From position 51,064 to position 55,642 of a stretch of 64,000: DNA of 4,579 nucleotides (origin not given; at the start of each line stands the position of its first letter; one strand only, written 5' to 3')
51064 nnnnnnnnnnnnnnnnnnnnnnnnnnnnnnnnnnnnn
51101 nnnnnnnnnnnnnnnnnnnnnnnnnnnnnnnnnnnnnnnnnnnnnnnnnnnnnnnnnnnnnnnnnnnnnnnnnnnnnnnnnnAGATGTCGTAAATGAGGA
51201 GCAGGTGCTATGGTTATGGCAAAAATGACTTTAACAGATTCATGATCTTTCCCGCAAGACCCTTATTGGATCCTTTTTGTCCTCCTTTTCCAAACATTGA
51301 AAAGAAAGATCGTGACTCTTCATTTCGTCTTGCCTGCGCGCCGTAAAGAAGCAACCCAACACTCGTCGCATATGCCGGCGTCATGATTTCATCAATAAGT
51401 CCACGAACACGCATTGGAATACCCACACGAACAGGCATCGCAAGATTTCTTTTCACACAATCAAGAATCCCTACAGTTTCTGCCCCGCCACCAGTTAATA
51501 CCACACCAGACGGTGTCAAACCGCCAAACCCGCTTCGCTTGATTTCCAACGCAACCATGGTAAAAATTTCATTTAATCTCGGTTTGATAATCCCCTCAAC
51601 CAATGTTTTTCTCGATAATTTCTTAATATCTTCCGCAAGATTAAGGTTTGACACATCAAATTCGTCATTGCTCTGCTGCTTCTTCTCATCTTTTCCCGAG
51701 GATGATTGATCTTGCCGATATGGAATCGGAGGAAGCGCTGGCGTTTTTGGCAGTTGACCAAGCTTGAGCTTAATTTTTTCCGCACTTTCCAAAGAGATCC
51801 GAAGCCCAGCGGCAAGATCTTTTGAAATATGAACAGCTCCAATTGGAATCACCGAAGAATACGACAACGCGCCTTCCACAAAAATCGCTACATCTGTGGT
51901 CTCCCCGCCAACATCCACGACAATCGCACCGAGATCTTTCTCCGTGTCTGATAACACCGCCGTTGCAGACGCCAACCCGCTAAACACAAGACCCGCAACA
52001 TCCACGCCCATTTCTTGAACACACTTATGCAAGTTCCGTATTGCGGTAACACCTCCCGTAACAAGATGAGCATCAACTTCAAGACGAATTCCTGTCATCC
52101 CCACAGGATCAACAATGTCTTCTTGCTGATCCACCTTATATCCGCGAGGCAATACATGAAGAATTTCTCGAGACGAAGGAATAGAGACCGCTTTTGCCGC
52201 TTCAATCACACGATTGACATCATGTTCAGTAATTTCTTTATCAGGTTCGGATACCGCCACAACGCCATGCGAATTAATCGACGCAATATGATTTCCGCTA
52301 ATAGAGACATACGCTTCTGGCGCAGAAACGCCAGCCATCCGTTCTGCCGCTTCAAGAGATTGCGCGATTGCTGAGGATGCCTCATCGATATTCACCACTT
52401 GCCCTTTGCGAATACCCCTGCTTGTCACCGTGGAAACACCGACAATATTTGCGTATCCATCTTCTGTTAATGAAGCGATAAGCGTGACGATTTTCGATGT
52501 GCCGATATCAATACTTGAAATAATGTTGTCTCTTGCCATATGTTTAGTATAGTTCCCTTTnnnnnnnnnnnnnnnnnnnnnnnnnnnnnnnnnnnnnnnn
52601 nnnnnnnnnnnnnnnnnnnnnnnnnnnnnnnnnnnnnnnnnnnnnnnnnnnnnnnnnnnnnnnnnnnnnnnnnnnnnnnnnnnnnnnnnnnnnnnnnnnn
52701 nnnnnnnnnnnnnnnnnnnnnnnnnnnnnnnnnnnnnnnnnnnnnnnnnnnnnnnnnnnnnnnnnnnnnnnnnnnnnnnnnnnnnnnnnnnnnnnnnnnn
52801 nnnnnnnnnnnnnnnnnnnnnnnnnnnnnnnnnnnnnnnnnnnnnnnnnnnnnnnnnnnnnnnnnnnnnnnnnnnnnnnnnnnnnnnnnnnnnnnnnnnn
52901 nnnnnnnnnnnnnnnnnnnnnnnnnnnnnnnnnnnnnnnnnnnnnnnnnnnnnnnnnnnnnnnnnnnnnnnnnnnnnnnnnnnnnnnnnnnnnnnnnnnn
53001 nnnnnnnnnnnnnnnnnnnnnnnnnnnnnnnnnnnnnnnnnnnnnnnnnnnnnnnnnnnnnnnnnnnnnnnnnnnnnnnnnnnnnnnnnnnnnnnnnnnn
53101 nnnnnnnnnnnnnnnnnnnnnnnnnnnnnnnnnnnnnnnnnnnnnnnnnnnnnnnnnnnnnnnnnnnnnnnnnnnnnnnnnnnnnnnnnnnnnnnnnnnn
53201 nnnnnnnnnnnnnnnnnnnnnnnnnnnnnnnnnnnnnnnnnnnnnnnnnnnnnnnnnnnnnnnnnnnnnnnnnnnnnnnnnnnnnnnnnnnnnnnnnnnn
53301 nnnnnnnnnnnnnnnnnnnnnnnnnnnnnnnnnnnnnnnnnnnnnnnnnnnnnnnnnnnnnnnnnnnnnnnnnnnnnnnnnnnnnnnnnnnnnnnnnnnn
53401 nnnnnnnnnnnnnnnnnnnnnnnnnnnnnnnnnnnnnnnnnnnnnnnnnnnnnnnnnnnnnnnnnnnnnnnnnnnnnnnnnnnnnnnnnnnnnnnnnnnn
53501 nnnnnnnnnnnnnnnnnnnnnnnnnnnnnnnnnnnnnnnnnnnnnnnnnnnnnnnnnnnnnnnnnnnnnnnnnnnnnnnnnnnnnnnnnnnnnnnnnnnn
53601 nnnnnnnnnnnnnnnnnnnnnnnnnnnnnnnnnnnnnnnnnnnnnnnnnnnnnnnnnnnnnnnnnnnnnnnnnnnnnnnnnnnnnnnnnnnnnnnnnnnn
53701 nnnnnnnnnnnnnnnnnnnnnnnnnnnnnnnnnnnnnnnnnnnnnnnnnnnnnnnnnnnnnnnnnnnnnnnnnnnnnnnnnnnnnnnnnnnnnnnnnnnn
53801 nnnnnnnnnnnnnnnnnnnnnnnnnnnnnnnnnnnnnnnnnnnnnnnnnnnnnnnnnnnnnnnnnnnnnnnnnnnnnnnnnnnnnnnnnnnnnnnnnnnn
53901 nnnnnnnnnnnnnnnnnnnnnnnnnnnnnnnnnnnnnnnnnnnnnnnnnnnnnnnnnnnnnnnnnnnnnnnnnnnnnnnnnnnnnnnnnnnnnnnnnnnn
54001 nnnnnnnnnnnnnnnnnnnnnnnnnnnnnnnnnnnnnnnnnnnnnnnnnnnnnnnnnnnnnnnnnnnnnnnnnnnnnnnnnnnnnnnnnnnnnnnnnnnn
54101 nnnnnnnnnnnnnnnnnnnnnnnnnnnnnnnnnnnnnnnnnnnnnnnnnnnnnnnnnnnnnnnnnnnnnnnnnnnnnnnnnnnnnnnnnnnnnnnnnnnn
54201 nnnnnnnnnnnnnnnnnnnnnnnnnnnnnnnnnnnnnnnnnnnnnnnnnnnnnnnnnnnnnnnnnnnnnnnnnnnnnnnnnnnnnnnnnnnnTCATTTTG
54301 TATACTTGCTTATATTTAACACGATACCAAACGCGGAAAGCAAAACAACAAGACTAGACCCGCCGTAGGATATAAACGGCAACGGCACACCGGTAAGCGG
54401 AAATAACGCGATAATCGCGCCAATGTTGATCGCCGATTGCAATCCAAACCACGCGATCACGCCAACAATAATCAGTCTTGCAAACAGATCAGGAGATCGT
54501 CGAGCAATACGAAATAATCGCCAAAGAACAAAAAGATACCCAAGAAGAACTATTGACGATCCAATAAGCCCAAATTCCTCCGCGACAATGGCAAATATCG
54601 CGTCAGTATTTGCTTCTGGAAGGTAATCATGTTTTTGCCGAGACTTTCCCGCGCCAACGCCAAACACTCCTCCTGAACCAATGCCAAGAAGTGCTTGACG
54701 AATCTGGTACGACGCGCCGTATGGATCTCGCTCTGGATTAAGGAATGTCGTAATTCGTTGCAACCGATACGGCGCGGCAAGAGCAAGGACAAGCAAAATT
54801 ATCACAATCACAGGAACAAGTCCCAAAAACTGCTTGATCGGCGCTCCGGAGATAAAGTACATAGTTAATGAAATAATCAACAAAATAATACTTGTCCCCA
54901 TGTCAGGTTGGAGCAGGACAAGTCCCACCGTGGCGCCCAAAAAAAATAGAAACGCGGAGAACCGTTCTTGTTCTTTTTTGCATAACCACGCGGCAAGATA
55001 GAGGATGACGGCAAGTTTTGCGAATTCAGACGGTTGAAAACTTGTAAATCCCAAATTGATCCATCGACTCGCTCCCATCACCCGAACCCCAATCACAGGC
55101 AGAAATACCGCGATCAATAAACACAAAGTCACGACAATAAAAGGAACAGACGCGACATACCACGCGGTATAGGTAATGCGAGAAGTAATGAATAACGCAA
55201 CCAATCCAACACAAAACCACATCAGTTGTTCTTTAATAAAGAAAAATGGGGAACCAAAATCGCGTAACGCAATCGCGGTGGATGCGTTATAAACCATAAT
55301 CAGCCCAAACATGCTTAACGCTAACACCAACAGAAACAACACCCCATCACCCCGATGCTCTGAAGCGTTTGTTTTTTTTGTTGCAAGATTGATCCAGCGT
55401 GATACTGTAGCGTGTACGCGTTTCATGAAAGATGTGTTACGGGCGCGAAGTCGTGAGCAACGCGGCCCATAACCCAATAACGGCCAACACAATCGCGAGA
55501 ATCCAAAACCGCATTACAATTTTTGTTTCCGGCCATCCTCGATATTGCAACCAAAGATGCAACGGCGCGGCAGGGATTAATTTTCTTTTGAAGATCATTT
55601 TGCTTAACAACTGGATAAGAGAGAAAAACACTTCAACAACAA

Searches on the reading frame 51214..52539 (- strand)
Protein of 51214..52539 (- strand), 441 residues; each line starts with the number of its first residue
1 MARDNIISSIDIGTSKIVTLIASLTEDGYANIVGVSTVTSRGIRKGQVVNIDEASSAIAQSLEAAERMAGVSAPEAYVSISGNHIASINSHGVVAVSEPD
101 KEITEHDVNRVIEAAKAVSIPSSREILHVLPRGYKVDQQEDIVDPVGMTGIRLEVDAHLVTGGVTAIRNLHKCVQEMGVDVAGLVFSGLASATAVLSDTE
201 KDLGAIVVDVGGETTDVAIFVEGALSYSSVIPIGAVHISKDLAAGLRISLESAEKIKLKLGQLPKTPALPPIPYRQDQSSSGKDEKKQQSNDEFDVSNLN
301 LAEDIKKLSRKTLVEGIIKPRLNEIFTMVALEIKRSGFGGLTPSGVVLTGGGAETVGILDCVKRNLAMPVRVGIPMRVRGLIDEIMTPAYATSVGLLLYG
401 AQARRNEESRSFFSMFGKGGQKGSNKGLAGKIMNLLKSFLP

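Call 87: search_protein_families(library=pfam, proteins=[window:51214-52539:-], max_evalue=0.00001)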
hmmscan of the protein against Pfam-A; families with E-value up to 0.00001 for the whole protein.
window:51214-52539:- (441 aa): 4 families
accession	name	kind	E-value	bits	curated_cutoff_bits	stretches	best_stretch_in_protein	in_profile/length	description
PF14450.12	FtsA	-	4.1e-37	127.8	31.8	2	207-395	2-127/127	Cell division protein FtsA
PF02491.25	SHS2_FTSA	-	5.1e-32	110.5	25.4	1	82-161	1-79/79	SHS2 domain inserted in FTSA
PF06723.19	MreB_Mbl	-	7.1e-08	32.1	27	1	169-372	111-303/327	MreB/Mbl protein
PF11104.14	PilM_2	-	2.8e-06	26.9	27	0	191-265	168-241/340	Type IV pilus assembly protein PilM;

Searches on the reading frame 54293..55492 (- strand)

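Call 87: search_protein_families(library=pfam, proteins=[window:54293-55492:-], max_evalue=0.00001)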
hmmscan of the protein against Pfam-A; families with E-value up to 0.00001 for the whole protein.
window:54293-55492:- (399 aa): 1 family
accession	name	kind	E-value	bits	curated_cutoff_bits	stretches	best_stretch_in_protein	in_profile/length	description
PF01098.24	FTSW_RODA_SPOVE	-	1.4e-104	350.3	26.4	1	52-398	4-354/356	Cell cycle protein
